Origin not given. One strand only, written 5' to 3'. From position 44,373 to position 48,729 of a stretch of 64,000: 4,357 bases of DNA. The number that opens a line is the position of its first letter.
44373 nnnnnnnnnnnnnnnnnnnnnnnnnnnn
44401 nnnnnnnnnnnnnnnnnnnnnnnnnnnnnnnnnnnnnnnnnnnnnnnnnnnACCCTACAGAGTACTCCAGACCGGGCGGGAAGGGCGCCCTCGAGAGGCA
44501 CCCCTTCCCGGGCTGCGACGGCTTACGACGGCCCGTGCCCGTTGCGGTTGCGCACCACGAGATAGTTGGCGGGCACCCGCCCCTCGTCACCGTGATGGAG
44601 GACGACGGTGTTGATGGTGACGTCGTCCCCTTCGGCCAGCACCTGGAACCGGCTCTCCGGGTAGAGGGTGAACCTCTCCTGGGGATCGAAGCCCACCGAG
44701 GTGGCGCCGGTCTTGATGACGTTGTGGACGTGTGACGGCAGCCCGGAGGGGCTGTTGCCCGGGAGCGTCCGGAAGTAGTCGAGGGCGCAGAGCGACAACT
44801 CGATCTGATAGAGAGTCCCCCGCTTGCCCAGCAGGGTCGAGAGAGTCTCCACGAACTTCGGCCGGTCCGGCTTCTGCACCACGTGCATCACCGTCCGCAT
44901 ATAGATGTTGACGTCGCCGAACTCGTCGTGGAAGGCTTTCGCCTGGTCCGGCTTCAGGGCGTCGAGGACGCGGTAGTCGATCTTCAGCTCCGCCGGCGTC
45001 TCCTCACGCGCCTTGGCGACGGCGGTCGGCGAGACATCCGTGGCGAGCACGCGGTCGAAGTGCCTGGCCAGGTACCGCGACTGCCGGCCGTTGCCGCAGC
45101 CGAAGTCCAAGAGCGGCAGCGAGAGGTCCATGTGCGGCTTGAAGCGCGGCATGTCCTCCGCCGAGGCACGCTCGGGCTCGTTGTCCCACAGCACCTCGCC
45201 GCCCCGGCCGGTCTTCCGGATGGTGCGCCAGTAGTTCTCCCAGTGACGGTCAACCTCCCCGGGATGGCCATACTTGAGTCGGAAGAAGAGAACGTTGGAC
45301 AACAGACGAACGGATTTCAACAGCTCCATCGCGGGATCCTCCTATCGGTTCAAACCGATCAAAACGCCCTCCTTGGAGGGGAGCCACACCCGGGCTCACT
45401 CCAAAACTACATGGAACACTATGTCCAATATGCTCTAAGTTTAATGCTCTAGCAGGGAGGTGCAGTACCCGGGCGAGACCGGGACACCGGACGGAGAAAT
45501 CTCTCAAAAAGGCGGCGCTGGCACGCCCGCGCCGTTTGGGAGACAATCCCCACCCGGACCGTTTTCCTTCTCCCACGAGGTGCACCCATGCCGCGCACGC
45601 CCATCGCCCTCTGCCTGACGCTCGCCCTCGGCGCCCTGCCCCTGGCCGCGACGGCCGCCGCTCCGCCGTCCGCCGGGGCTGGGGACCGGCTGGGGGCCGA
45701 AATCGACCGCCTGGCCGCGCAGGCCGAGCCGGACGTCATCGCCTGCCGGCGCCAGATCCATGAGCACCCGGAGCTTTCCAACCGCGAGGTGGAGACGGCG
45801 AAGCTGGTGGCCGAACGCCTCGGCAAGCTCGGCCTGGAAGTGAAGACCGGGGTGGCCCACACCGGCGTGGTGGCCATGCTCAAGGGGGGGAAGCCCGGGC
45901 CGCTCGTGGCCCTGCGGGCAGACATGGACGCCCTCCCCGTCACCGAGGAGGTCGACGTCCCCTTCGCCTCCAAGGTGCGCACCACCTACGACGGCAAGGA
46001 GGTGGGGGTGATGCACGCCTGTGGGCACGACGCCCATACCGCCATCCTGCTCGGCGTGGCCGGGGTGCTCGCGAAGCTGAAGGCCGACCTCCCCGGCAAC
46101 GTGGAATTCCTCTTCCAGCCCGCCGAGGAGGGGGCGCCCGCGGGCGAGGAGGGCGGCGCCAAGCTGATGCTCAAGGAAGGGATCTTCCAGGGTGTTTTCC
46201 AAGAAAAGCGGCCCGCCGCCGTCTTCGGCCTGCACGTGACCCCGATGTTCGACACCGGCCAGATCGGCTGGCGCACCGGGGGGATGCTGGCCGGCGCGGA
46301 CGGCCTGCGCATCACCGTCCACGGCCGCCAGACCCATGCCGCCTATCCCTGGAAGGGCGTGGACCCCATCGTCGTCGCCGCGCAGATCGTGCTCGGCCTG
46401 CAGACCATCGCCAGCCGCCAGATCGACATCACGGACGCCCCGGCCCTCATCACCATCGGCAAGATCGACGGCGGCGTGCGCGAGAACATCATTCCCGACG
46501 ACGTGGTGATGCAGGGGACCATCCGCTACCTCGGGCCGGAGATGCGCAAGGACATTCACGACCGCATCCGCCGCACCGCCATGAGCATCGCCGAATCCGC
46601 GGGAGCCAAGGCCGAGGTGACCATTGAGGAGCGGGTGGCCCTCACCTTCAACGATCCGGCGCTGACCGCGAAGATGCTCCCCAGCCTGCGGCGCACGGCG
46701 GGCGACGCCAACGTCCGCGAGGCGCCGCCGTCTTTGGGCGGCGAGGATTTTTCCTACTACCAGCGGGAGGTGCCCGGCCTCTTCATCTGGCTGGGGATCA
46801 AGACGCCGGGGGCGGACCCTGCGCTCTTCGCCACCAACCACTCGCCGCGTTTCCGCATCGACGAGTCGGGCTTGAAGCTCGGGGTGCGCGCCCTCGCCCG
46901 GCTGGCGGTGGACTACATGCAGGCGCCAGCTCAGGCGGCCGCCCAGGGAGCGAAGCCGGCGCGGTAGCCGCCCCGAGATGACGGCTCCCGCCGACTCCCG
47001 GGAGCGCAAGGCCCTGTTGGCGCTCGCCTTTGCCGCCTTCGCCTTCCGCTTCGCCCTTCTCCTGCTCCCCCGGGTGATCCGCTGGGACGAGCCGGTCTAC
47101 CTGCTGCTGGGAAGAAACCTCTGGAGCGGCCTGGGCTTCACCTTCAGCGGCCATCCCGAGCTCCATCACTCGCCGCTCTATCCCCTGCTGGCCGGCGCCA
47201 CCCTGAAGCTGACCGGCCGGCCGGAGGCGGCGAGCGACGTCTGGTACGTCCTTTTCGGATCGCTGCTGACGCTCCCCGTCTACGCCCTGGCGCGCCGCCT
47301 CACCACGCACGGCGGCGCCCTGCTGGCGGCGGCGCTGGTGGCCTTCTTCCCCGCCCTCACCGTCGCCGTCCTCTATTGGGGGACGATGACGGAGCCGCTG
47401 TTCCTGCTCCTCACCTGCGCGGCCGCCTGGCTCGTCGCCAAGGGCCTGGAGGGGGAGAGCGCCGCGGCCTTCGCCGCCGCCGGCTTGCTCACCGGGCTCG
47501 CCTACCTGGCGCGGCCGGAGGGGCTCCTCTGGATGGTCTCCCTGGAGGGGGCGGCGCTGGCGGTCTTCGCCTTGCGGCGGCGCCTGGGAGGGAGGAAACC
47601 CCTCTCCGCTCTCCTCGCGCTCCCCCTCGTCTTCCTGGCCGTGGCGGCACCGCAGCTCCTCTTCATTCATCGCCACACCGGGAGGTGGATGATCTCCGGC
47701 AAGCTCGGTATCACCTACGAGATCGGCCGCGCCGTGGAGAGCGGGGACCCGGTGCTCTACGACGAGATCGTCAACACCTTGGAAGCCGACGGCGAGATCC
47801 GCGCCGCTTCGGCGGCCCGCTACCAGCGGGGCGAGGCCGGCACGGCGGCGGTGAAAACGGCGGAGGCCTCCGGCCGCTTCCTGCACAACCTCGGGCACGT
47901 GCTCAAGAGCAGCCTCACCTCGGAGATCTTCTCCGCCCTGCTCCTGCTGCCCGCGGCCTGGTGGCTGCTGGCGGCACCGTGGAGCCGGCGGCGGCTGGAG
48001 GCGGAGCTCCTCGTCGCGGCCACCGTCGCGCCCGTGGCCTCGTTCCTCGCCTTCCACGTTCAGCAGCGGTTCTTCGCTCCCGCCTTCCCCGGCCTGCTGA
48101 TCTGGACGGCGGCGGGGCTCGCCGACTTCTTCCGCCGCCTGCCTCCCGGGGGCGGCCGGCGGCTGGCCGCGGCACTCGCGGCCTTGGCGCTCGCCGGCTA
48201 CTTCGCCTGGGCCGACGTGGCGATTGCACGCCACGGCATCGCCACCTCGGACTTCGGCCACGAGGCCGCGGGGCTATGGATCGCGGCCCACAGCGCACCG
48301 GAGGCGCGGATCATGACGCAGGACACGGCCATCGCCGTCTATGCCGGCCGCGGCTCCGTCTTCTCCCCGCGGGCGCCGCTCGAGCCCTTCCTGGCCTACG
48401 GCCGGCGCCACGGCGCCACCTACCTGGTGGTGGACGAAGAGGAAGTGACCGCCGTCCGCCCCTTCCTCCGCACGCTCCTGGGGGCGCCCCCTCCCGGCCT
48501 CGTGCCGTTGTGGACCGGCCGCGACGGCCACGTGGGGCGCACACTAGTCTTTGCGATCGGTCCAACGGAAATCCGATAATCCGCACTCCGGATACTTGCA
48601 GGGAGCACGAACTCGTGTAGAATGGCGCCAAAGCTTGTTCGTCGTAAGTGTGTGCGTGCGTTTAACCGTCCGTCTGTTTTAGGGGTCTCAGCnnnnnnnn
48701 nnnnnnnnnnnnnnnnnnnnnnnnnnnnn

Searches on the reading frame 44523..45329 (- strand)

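Call 76: search_protein_families(library=pfam, proteins=[window:44523-45329:-], max_evalue=0.0001)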
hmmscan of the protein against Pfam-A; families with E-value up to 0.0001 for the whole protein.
window:44523-45329:- (268 aa): 5 families
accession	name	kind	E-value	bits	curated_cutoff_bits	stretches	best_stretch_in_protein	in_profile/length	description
PF08241.18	Methyltransf_11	-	1.1e-13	52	21.2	1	74-174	1-94/95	Methyltransferase domain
PF13649.12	Methyltransf_25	-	2.8e-13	50.8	27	1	74-171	2-97/97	Methyltransferase domain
PF08242.18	Methyltransf_12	-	1.5e-10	42.1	30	1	74-173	1-98/98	Methyltransferase domain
PF13489.12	Methyltransf_23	-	1.7e-06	28.3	27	1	62-174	15-115/164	Methyltransferase domain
PF05724.17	TPMT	-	1.9e-05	24.9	26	1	77-191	45-164/218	Thiopurine S-methyltransferase (TPMT)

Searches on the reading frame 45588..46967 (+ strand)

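Call 76: search_protein_families(library=pfam, proteins=[window:45588-46967:+], max_evalue=0.0001)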
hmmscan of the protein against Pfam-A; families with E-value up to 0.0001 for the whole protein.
window:45588-46967:+ (459 aa): 2 families
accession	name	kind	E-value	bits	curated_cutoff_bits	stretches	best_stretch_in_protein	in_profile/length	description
PF01546.33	Peptidase_M20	-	1.1e-41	143.4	24.6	1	108-440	1-204/206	Peptidase family M20/M25/M40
PF07687.19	M20_dimer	-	4.7e-15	55.9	21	1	236-332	5-100/107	Peptidase dimerisation domain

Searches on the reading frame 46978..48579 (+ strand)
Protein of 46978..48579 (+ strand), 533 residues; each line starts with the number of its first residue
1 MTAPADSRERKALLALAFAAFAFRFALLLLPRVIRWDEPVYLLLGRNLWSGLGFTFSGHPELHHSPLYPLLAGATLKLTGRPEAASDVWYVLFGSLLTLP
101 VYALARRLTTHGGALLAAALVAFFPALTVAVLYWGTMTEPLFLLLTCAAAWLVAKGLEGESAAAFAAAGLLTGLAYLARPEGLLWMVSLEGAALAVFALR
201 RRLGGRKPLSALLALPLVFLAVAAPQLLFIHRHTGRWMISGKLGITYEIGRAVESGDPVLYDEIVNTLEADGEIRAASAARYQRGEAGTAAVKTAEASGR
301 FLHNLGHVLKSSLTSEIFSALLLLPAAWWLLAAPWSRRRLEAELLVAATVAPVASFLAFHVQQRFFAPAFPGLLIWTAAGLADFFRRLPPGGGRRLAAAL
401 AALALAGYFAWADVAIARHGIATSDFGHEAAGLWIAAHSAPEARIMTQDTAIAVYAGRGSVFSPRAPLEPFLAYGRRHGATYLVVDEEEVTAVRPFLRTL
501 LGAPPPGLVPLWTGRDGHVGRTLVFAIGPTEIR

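Call 76: search_protein_families(library=pfam, proteins=[window:46978-48579:+], max_evalue=0.0001)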
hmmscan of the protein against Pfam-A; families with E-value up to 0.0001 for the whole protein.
window:46978-48579:+ (533 aa): 1 family
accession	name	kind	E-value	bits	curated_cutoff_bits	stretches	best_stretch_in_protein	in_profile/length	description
PF13231.12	PMT_2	-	9.9e-13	49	26.1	1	63-223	1-154/160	Dolichyl-phosphate-mannose-protein mannosyltransferase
